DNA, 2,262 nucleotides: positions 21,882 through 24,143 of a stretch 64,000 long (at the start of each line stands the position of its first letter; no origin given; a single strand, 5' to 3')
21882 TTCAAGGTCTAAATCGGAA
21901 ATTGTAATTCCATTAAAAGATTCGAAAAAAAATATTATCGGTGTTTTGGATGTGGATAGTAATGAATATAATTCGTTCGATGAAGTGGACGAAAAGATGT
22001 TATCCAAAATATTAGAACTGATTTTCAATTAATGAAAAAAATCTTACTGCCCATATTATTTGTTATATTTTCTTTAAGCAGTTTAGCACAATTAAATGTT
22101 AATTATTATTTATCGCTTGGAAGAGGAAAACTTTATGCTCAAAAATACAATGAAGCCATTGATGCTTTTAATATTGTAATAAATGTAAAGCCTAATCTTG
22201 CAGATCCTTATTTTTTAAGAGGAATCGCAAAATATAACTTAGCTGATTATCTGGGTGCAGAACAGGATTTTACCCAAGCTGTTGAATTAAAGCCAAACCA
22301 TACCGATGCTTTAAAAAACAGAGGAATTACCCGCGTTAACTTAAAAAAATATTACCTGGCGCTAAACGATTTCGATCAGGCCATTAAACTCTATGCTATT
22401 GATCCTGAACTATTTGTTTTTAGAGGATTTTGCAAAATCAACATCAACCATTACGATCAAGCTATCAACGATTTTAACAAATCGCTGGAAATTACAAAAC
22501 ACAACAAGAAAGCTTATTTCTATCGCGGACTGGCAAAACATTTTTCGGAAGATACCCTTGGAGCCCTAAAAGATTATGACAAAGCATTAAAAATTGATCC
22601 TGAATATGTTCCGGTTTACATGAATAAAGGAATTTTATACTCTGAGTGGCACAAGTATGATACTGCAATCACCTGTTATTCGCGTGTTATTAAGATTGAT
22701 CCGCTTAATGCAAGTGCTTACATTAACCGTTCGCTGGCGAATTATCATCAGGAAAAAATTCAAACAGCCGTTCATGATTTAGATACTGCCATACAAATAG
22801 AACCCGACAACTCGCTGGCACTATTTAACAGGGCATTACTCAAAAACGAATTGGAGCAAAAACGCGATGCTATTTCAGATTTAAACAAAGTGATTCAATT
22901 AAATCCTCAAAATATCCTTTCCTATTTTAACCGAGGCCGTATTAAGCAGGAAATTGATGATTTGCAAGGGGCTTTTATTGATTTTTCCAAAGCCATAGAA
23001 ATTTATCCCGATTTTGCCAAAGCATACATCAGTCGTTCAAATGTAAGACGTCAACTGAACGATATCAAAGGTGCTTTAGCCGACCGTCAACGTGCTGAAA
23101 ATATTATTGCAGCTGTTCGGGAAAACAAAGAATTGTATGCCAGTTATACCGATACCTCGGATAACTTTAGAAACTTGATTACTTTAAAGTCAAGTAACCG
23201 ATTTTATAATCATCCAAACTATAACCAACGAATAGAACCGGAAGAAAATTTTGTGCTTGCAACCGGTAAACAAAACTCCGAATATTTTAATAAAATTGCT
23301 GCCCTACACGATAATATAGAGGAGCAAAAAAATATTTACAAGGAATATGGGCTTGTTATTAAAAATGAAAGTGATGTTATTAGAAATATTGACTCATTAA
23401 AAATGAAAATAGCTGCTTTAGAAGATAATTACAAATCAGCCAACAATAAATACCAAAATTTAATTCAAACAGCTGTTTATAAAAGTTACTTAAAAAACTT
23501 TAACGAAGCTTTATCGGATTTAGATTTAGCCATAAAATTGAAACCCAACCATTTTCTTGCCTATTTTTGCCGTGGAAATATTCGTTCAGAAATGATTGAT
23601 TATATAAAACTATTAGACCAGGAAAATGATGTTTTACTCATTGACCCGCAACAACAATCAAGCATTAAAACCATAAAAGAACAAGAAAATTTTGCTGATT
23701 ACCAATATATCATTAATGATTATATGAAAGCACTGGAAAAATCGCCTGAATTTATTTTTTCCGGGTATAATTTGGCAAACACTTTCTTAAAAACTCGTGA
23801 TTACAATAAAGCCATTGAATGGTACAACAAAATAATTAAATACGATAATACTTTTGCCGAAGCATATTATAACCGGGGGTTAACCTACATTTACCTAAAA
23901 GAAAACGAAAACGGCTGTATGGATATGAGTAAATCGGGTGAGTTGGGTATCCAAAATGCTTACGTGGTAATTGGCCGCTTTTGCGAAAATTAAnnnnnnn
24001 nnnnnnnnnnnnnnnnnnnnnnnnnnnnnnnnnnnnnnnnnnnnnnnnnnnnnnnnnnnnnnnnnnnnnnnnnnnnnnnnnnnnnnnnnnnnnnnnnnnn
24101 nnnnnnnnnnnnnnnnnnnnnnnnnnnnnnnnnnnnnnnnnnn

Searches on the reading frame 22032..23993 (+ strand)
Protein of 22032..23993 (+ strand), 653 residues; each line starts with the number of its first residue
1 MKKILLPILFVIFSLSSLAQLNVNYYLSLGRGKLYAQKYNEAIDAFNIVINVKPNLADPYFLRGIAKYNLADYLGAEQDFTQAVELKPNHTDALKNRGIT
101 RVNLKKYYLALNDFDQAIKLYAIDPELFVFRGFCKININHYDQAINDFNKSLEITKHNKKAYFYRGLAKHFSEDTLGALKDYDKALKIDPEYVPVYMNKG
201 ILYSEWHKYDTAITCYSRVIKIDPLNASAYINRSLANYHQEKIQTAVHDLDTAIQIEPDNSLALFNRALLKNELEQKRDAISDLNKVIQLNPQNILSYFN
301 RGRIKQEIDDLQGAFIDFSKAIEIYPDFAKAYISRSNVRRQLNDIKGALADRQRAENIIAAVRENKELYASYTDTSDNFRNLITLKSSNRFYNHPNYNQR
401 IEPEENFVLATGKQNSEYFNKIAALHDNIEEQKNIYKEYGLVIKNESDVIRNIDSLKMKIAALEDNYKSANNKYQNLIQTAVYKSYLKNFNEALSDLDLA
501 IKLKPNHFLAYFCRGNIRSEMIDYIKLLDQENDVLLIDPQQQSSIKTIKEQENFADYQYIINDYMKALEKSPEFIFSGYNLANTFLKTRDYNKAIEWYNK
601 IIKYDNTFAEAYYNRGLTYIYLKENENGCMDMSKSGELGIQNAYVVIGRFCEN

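Call 11: search_protein_families(library=pfam, proteins=[window:22032-23993:+])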
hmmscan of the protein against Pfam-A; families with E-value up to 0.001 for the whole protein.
window:22032-23993:+ (653 aa): 21 families
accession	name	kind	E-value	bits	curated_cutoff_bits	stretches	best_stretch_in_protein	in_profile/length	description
PF00515.34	TPR_1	-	7.6e-53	174.7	27.8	3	195-224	3-32/34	Tetratricopeptide repeat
PF13414.12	TPR_11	-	1.1e-46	156.7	26.8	4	588-619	7-38/42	TPR repeat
PF07719.23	TPR_2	-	3.4e-44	145.8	27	1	579-606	5-32/34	Tetratricopeptide repeat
PF13431.12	TPR_17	-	9e-42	138.3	24.4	1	182-213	2-33/34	Tetratricopeptide repeat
PF13181.12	TPR_8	-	1.9e-36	121.5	25.7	0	579-606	5-32/34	Tetratricopeptide repeat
PF13371.12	TPR_9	-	4.2e-34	116.8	35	3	202-270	4-72/73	Tetratricopeptide repeat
PF13432.12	TPR_16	-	1.4e-18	67.4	32.7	0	207-259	11-63/65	Tetratricopeptide repeat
PF13424.12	TPR_12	-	1.4e-15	57.7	30.1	0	165-223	9-75/77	Tetratricopeptide repeat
PF14559.12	TPR_19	-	3.8e-15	56.4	25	0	174-228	6-59/68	Tetratricopeptide repeat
PF13428.12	TPR_14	-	2e-13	50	23.5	0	161-200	3-42/44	Tetratricopeptide repeat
PF25575.1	TPR_BSK1_C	-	1.5e-11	44.6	42.2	0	208-265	57-115/118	Serine/threonine-protein kinase BSK1-like, TPR repeats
PF13174.12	TPR_6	-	4.1e-11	43.2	26.3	0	263-293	2-32/33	Tetratricopeptide repeat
PF10516.15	SHNi-TPR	-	2.5e-08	33.7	21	0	489-509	16-36/38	SHNi-TPR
PF12895.13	ANAPC3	-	1.3e-06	29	27.2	0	206-285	2-80/82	Anaphase-promoting complex, cyclosome, subunit 3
PF23914.1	TPR_CcmH_CycH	-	2e-06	28.2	42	0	202-294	59-154/158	Cytochrome c-type biogenesis protein H TPR domain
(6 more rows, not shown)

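Call 12: find_encoding_contigs(protein=window:22032-23993:+, flank=3000, max_places=10)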
Protein window:22032-23993:+ (653 aa): 2 contigs read that carry it; 1 place shown.
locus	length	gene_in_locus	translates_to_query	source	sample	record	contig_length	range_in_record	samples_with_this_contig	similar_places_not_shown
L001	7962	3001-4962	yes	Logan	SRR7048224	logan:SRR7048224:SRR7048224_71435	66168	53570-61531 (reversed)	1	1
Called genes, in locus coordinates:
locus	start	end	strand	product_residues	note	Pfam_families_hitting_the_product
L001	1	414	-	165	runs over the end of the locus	PF05067:Mn_catalase (weak), PF00210:Ferritin, PF02915:Rubrerythrin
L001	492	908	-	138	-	PF01475:FUR, PF03965:Penicillinase_R (weak)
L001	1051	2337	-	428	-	PF07690:MFS_1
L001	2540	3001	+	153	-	PF13185:GAF_2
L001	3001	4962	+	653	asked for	PF12895:ANAPC3 (faint), PF13424:TPR_12 (faint), PF23914:TPR_CcmH_CycH (faint), PF13371:TPR_9 (weak), PF13431:TPR_17 (weak), PF00515:TPR_1 (weak), PF13371:TPR_9, PF13414:TPR_11 (weak), +10 more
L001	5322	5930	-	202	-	PF00578:AhpC-TSA, PF08534:Redoxin, PF00255:GSHPx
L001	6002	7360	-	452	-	PF00929:RNase_T, PF01612:DNA_pol_A_exo1 (faint), PF13482:RNase_H_2 (weak), PF01541:GIY-YIG, PF27096:UvrC_M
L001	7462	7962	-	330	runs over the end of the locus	PF01180:DHO_dh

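Call 13: find_related_loci(query=window:22032-23993:+, collection=genome_contigs, flank=4000)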
Query window:22032-23993:+ (653 aa) in genome_contigs; peptide patterns used: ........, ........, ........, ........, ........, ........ (x = any residue, [..] = any of these).
210 stretches matched a pattern; 135 encode a relative of the query (tblastn E <= 1e-3); the best 80 are kept; 79 distinct loci.
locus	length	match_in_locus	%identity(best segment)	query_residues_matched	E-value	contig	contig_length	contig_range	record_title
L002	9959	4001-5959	94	1-653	0e+0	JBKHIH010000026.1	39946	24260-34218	MAG: Thiohalospira sp. isolate D1M13_4 NODE_157_length_39946_cov_6.430122, whole genome shotgun sequence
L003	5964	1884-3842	87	1-653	0e+0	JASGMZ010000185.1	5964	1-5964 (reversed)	MAG: Bacteroidales bacterium isolate DJKA126_ANT-KO_bin.63 scaffold_6344, whole genome shotgun sequence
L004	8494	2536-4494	86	1-653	0e+0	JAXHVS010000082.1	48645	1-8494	MAG: Bacteroidota bacterium isolate MAG83_tar_biofilm MAG83_82, whole genome shotgun sequence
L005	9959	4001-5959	82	1-653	0e+0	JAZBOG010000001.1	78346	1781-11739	MAG: Bacteroidales bacterium isolate bin.717 k117_14954, whole genome shotgun sequence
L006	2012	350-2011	86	1-554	0e+0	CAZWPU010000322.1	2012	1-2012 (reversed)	MAG TPA_asm: uncultured Bacteroidales bacterium isolate binchicken_co218_290 genome assembly, contig: NODE_92001_length_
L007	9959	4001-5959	86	1-653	0e+0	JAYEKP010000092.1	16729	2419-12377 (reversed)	MAG: Bacteroidota bacterium isolate MAG134 MAG134_92, whole genome shotgun sequence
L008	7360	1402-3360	86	1-653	0e+0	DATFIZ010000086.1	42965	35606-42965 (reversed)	MAG TPA_asm: Bacteroidales bacterium isolate SMAG_U9131 k141_502706, whole genome shotgun sequence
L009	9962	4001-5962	64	1-653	0e+0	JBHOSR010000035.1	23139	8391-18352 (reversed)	Bacteroidota bacterium isolate SAG AM-311-A02 NODE_35_length_23139_cov_22.009184, whole genome shotgun sequence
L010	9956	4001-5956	63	1-653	0e+0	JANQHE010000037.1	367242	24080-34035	MAG: Bacteroidales bacterium isolate PL23b_bin.85 k99_2967745, whole genome shotgun sequence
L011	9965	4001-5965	61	1-653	0e+0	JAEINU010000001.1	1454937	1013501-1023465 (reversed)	MAG: Bacteroidales bacterium isolate MAG12 NODE_1_length_1454937_cov_60.563615, whole genome shotgun sequence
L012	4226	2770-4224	86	1-649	0e+0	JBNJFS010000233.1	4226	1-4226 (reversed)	MAG: Bacteroidota bacterium isolate Y22_60dBSe2.bin.27 NODE_36427_length_4226_cov_13.686213, whole genome shotgun sequen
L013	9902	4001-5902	62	19-653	0e+0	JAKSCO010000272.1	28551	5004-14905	MAG: Bacteroidales bacterium isolate MAG.294 k141_1179332, whole genome shotgun sequence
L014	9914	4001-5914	54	12-653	0e+0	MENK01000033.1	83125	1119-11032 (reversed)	MAG: Bacteroidetes bacterium GWB2_32_14 gwb2_scaffold_77, whole genome shotgun sequence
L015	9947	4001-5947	55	1-652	0e+0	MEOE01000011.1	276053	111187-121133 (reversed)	MAG: Bacteroidetes bacterium GWF2_33_16 gwf2_scaffold_19, whole genome shotgun sequence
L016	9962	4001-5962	63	1-653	0e+0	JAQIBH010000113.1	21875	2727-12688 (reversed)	MAG: Bacteroidales bacterium isolate GH36 k119_221569, whole genome shotgun sequence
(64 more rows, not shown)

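Call 37: find_homologous_proteins(query=window:22032-23993:+, max_evalue=1e-100)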
Query window:22032-23993:+ (653 aa): 55 proteins with E <= 1e-100 among 8000 candidates.
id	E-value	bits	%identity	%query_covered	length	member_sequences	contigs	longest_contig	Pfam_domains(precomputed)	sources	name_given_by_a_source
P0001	0.0e+0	1448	100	100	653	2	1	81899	PF13431.13,PF23914.2,PF13414.13,PF13176.13,PF13428.13,PF14559.13,PF25575.1,PF10516.16,PF13371.13,PF00515.35,PF12895.14,PF13424.13,PF21033.5,PF13432.13,PF13181.13,PF07719.24,PF13174.13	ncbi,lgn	-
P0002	0.0e+0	1265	87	100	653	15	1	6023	PF13431.13,PF13414.13,PF13428.13,PF14559.13,PF25575.1,PF10516.16,PF13371.13,PF00515.35,PF12895.14,PF13424.13,PF21033.5,PF13432.13,PF13181.13,PF07719.24,PF13174.13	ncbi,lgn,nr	ncbi:MAG: hypothetical protein PWP52_2115 [Bacteroidales bacterium]|nr:hypothetical protein [Bactero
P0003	0.0e+0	1257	86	100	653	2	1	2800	PF13431.13,PF13414.13,PF13428.13,PF14559.13,PF25575.1,PF13371.13,PF00515.35,PF13424.13,PF21033.5,PF13432.13,PF13181.13,PF07719.24,PF13174.13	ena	-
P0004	0.0e+0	1256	87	100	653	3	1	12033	PF13431.13,PF13414.13,PF13176.13,PF13428.13,PF14559.13,PF25575.1,PF10516.16,PF13371.13,PF00515.35,PF12895.14,PF13424.13,PF21033.5,PF13432.13,PF13181.13,PF07719.24,PF13174.13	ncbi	ncbi:MAG: tetratricopeptide repeat protein [Bacteroidales bacterium]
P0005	0.0e+0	1221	84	100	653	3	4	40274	PF13431.13,PF13414.13,PF13176.13,PF13428.13,PF14559.13,PF25575.1,PF10516.16,PF13371.13,PF00515.35,PF12895.14,PF13424.13,PF21033.5,PF13432.13,PF13181.13,PF07719.24,PF13174.13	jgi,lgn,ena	-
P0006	0.0e+0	1218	83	100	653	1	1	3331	PF13431.13,PF23914.2,PF25062.2,PF13414.13,PF13176.13,PF13428.13,PF14559.13,PF24575.2,PF25575.1,PF10516.16,PF13371.13,PF00515.35,PF12895.14,PF13424.13,PF21033.5,PF13432.13,PF13181.13,PF14561.13,PF07719.24,PF13174.13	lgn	-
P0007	8.1e-273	925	64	100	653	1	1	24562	PF13431.13,PF13414.13,PF13428.13,PF14559.13,PF25575.1,PF13371.13,PF00515.35,PF12895.14,PF13424.13,PF21033.5,PF13432.13,PF13181.13,PF14561.13,PF07719.24,PF13174.13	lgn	-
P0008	4.0e-267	906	61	100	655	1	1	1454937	PF13431.13,PF13414.13,PF13428.13,PF14559.13,PF25575.1,PF10516.16,PF13371.13,PF00515.35,PF12895.14,PF13424.13,PF21033.5,PF13432.13,PF13181.13,PF07719.24,PF13174.13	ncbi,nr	ncbi:MAG: tetratricopeptide repeat protein [Bacteroidales bacterium]|nr:tetratricopeptide repeat pro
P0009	1.1e-264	898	63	100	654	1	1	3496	PF13431.13,PF13414.13,PF13176.13,PF13428.13,PF13374.13,PF14559.13,PF24575.2,PF25575.1,PF13371.13,PF00515.35,PF12895.14,PF13424.13,PF21033.5,PF13432.13,PF13181.13,PF07719.24,PF13174.13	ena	-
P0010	1.9e-264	897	62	100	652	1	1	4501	PF25063.1,PF13431.13,PF23914.2,PF25062.2,PF13414.13,PF13428.13,PF14559.13,PF24575.2,PF25575.1,PF13371.13,PF00515.35,PF12895.14,PF13424.13,PF21033.5,PF13432.13,PF13181.13,PF14561.13,PF07719.24,PF13174.13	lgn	-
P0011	5.2e-262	889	63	98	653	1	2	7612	PF13431.13,PF23914.2,PF13414.13,PF13176.13,PF13428.13,PF13374.13,PF14559.13,PF24575.2,PF25575.1,PF13371.13,PF00515.35,PF12895.14,PF13424.13,PF21033.5,PF13432.13,PF13181.13,PF14561.13,PF07719.24,PF13174.13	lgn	-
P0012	1.4e-259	881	62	100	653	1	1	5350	PF13431.13,PF23914.2,PF13414.13,PF13176.13,PF13428.13,PF14559.13,PF24575.2,PF25575.1,PF13371.13,PF00515.35,PF13424.13,PF21033.5,PF13432.13,PF13181.13,PF07719.24,PF13174.13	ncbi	-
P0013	1.4e-258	878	62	100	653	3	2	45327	PF13431.13,PF13414.13,PF13428.13,PF14559.13,PF24575.2,PF25575.1,PF13371.13,PF00515.35,PF12895.14,PF13424.13,PF21033.5,PF13432.13,PF13181.13,PF14561.13,PF07719.24,PF13174.13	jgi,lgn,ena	-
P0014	2.7e-220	751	54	100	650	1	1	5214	PF13431.13,PF23914.2,PF13414.13,PF13176.13,PF13428.13,PF14559.13,PF25575.1,PF10516.16,PF13371.13,PF00515.35,PF12895.14,PF13424.13,PF21033.5,PF13432.13,PF13181.13,PF07719.24,PF13174.13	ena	-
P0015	3.9e-219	747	54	98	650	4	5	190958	PF13431.13,PF23914.2,PF13414.13,PF13176.13,PF13428.13,PF14559.13,PF24575.2,PF25575.1,PF10516.16,PF13371.13,PF00515.35,PF12895.14,PF13424.13,PF21033.5,PF13432.13,PF13181.13,PF07719.24,PF13174.13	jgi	-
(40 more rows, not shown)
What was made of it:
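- Tried and rejected: The locus is in two independent records of the same protein cluster (calls 12, 37), and the modules recur in other assemblies.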

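Call 39: find_encoding_contigs(protein=P0005, flank=10000, max_places=6)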
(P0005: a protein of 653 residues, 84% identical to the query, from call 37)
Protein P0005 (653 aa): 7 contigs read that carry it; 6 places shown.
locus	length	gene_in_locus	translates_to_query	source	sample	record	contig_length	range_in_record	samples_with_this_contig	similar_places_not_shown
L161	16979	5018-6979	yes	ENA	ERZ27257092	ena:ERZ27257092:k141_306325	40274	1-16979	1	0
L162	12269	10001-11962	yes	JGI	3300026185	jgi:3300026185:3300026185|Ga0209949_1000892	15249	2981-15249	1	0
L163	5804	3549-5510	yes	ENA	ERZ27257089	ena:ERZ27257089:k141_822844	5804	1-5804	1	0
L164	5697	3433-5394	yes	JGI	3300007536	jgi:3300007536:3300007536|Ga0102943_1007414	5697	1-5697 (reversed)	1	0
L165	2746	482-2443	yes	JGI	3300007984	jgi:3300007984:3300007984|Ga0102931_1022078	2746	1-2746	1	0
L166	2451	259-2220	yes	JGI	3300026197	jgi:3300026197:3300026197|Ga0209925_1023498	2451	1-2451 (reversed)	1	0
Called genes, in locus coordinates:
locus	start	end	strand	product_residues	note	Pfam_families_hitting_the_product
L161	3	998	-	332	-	?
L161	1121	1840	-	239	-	PF00578:AhpC-TSA, PF08534:Redoxin, PF10417:1-cysPrx_C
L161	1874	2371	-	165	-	PF00210:Ferritin, PF02915:Rubrerythrin, PF12902:Ferritin-like (weak)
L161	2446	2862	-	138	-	PF01475:FUR, PF03965:Penicillinase_R (weak)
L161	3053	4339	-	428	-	PF07690:MFS_1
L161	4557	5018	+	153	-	PF01590:GAF, PF13185:GAF_2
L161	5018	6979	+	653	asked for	PF00515:TPR_1 (faint), PF07719:TPR_2 (faint), PF12895:ANAPC3 (faint), PF13174:TPR_6 (faint), PF13181:TPR_8 (faint), PF13424:TPR_12 (faint), PF13371:TPR_9 (weak), PF13414:TPR_11 (weak), +8 more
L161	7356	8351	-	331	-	PF07676:PD40 (weak)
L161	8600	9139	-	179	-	PF00578:AhpC-TSA, PF08534:Redoxin, PF00255:GSHPx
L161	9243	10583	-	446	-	PF00929:RNase_T, PF13482:RNase_H_2 (weak), PF01541:GIY-YIG, PF27096:UvrC_M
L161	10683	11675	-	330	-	PF01180:DHO_dh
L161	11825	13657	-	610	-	PF02995:DUF229 (faint), PF00884:Sulfatase, PF01663:Phosphodiest (faint)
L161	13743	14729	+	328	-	PF01112:Asparaginase_2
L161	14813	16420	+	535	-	PF00082:Peptidase_S8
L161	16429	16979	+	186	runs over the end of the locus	PF00440:TetR_N, PF16295:TetR_C_10, PF22604:TetR_HI_0893_C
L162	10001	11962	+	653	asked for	PF00515:TPR_1 (faint), PF07719:TPR_2 (faint), PF12895:ANAPC3 (faint), PF13174:TPR_6 (faint), PF13181:TPR_8 (faint), PF13424:TPR_12 (faint), PF13371:TPR_9 (weak), PF13414:TPR_11 (weak), +8 more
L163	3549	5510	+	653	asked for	PF00515:TPR_1 (faint), PF07719:TPR_2 (faint), PF12895:ANAPC3 (faint), PF13174:TPR_6 (faint), PF13181:TPR_8 (faint), PF13424:TPR_12 (faint), PF13371:TPR_9 (weak), PF13414:TPR_11 (weak), +8 more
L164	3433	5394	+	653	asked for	PF00515:TPR_1 (faint), PF07719:TPR_2 (faint), PF12895:ANAPC3 (faint), PF13174:TPR_6 (faint), PF13181:TPR_8 (faint), PF13424:TPR_12 (faint), PF13371:TPR_9 (weak), PF13414:TPR_11 (weak), +8 more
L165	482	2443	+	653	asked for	PF00515:TPR_1 (faint), PF07719:TPR_2 (faint), PF12895:ANAPC3 (faint), PF13174:TPR_6 (faint), PF13181:TPR_8 (faint), PF13424:TPR_12 (faint), PF13371:TPR_9 (weak), PF13414:TPR_11 (weak), +8 more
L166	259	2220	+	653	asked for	PF00515:TPR_1 (faint), PF07719:TPR_2 (faint), PF12895:ANAPC3 (faint), PF13174:TPR_6 (faint), PF13181:TPR_8 (faint), PF13424:TPR_12 (faint), PF13371:TPR_9 (weak), PF13414:TPR_11 (weak), +8 more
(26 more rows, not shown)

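Call 40: find_encoding_contigs(protein=P0004, flank=10000, max_places=4)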
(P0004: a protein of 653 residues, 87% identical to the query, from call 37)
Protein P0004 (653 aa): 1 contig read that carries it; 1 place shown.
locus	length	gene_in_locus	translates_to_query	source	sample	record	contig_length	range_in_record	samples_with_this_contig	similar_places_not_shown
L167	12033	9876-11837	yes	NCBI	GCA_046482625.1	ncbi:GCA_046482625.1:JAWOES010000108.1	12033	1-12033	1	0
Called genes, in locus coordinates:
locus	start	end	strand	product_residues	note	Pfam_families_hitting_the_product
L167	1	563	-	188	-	PF00520:Ion_trans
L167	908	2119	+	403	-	PF00375:SDF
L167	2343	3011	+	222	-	-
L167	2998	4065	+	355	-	-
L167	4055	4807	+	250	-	PF02596:DUF169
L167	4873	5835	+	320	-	PF01408:GFO_IDH_MocA, PF22725:GFO_IDH_MocA_C3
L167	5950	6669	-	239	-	PF00578:AhpC-TSA, PF08534:Redoxin, PF10417:1-cysPrx_C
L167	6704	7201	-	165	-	PF05067:Mn_catalase (weak), PF00210:Ferritin, PF02915:Rubrerythrin, PF12902:Ferritin-like (weak)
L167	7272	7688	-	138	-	PF01475:FUR, PF03965:Penicillinase_R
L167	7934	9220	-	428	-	PF07690:MFS_1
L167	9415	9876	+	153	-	PF01590:GAF, PF13185:GAF_2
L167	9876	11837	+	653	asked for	PF13424:TPR_12 (faint), PF07719:TPR_2 (faint), PF12895:ANAPC3 (faint), PF13174:TPR_6 (faint), PF13181:TPR_8 (faint), PF13371:TPR_9 (faint), PF00515:TPR_1 (weak), PF13414:TPR_11, +8 more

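Call 41: find_encoding_contigs(protein=P0002, flank=10000, max_places=6)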
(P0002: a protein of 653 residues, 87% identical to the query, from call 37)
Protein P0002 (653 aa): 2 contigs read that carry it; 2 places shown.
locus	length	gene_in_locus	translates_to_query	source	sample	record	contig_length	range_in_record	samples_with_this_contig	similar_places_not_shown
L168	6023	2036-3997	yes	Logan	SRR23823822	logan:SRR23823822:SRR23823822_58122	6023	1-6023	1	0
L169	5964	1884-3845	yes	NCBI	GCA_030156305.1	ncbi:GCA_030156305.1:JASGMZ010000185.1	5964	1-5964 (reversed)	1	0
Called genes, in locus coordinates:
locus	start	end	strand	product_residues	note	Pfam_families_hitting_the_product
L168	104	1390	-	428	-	PF07690:MFS_1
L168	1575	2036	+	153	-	PF01590:GAF, PF13185:GAF_2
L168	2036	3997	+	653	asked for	PF13424:TPR_12 (faint), PF00515:TPR_1 (faint), PF07719:TPR_2 (faint), PF12895:ANAPC3 (faint), PF13174:TPR_6 (faint), PF13181:TPR_8 (faint), PF13371:TPR_9 (faint), PF13414:TPR_11 (weak), +7 more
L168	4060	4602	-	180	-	PF00578:AhpC-TSA, PF08534:Redoxin, PF00255:GSHPx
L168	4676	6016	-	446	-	PF00929:RNase_T, PF13482:RNase_H_2 (faint), PF01541:GIY-YIG, PF27096:UvrC_M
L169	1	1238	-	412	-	PF07690:MFS_1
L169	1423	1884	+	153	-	PF01590:GAF, PF13185:GAF_2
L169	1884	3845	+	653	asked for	PF13424:TPR_12 (faint), PF00515:TPR_1 (faint), PF07719:TPR_2 (faint), PF12895:ANAPC3 (faint), PF13174:TPR_6 (faint), PF13181:TPR_8 (faint), PF13371:TPR_9 (faint), PF13414:TPR_11 (weak), +7 more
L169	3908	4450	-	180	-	PF00578:AhpC-TSA, PF08534:Redoxin, PF00255:GSHPx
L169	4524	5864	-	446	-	PF00929:RNase_T, PF13482:RNase_H_2 (faint), PF01541:GIY-YIG, PF27096:UvrC_M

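Call 54: find_encoding_contigs(protein=P0003, flank=10000, max_places=4)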
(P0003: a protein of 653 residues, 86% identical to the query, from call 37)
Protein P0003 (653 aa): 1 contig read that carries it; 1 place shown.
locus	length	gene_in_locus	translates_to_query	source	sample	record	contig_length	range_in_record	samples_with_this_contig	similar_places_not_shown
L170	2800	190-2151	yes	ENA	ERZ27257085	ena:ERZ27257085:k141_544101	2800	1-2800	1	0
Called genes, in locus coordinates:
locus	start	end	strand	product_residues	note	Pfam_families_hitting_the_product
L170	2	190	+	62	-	?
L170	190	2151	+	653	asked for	PF13424:TPR_12 (faint), PF00515:TPR_1 (faint), PF07719:TPR_2 (faint), PF13174:TPR_6 (faint), PF13181:TPR_8 (faint), PF13371:TPR_9 (faint), PF13428:TPR_14 (faint), PF13414:TPR_11, +5 more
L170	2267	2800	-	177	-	?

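Call 55: find_encoding_contigs(protein=P0006, flank=10000, max_places=4)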
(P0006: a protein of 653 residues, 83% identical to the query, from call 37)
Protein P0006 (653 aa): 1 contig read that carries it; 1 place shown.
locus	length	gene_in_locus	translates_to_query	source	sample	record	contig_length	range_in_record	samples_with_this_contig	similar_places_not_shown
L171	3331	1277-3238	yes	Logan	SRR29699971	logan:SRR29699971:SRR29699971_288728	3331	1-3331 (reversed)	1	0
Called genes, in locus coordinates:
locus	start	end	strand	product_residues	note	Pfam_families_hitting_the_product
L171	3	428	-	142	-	?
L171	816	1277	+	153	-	PF13185:GAF_2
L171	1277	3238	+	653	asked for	PF12895:ANAPC3 (faint), PF23914:TPR_CcmH_CycH (faint), PF25062:ARM_TT21_N (faint), PF13174:TPR_6 (faint), PF13181:TPR_8 (faint), PF00515:TPR_1 (weak), PF07719:TPR_2 (weak), PF13414:TPR_11, +12 more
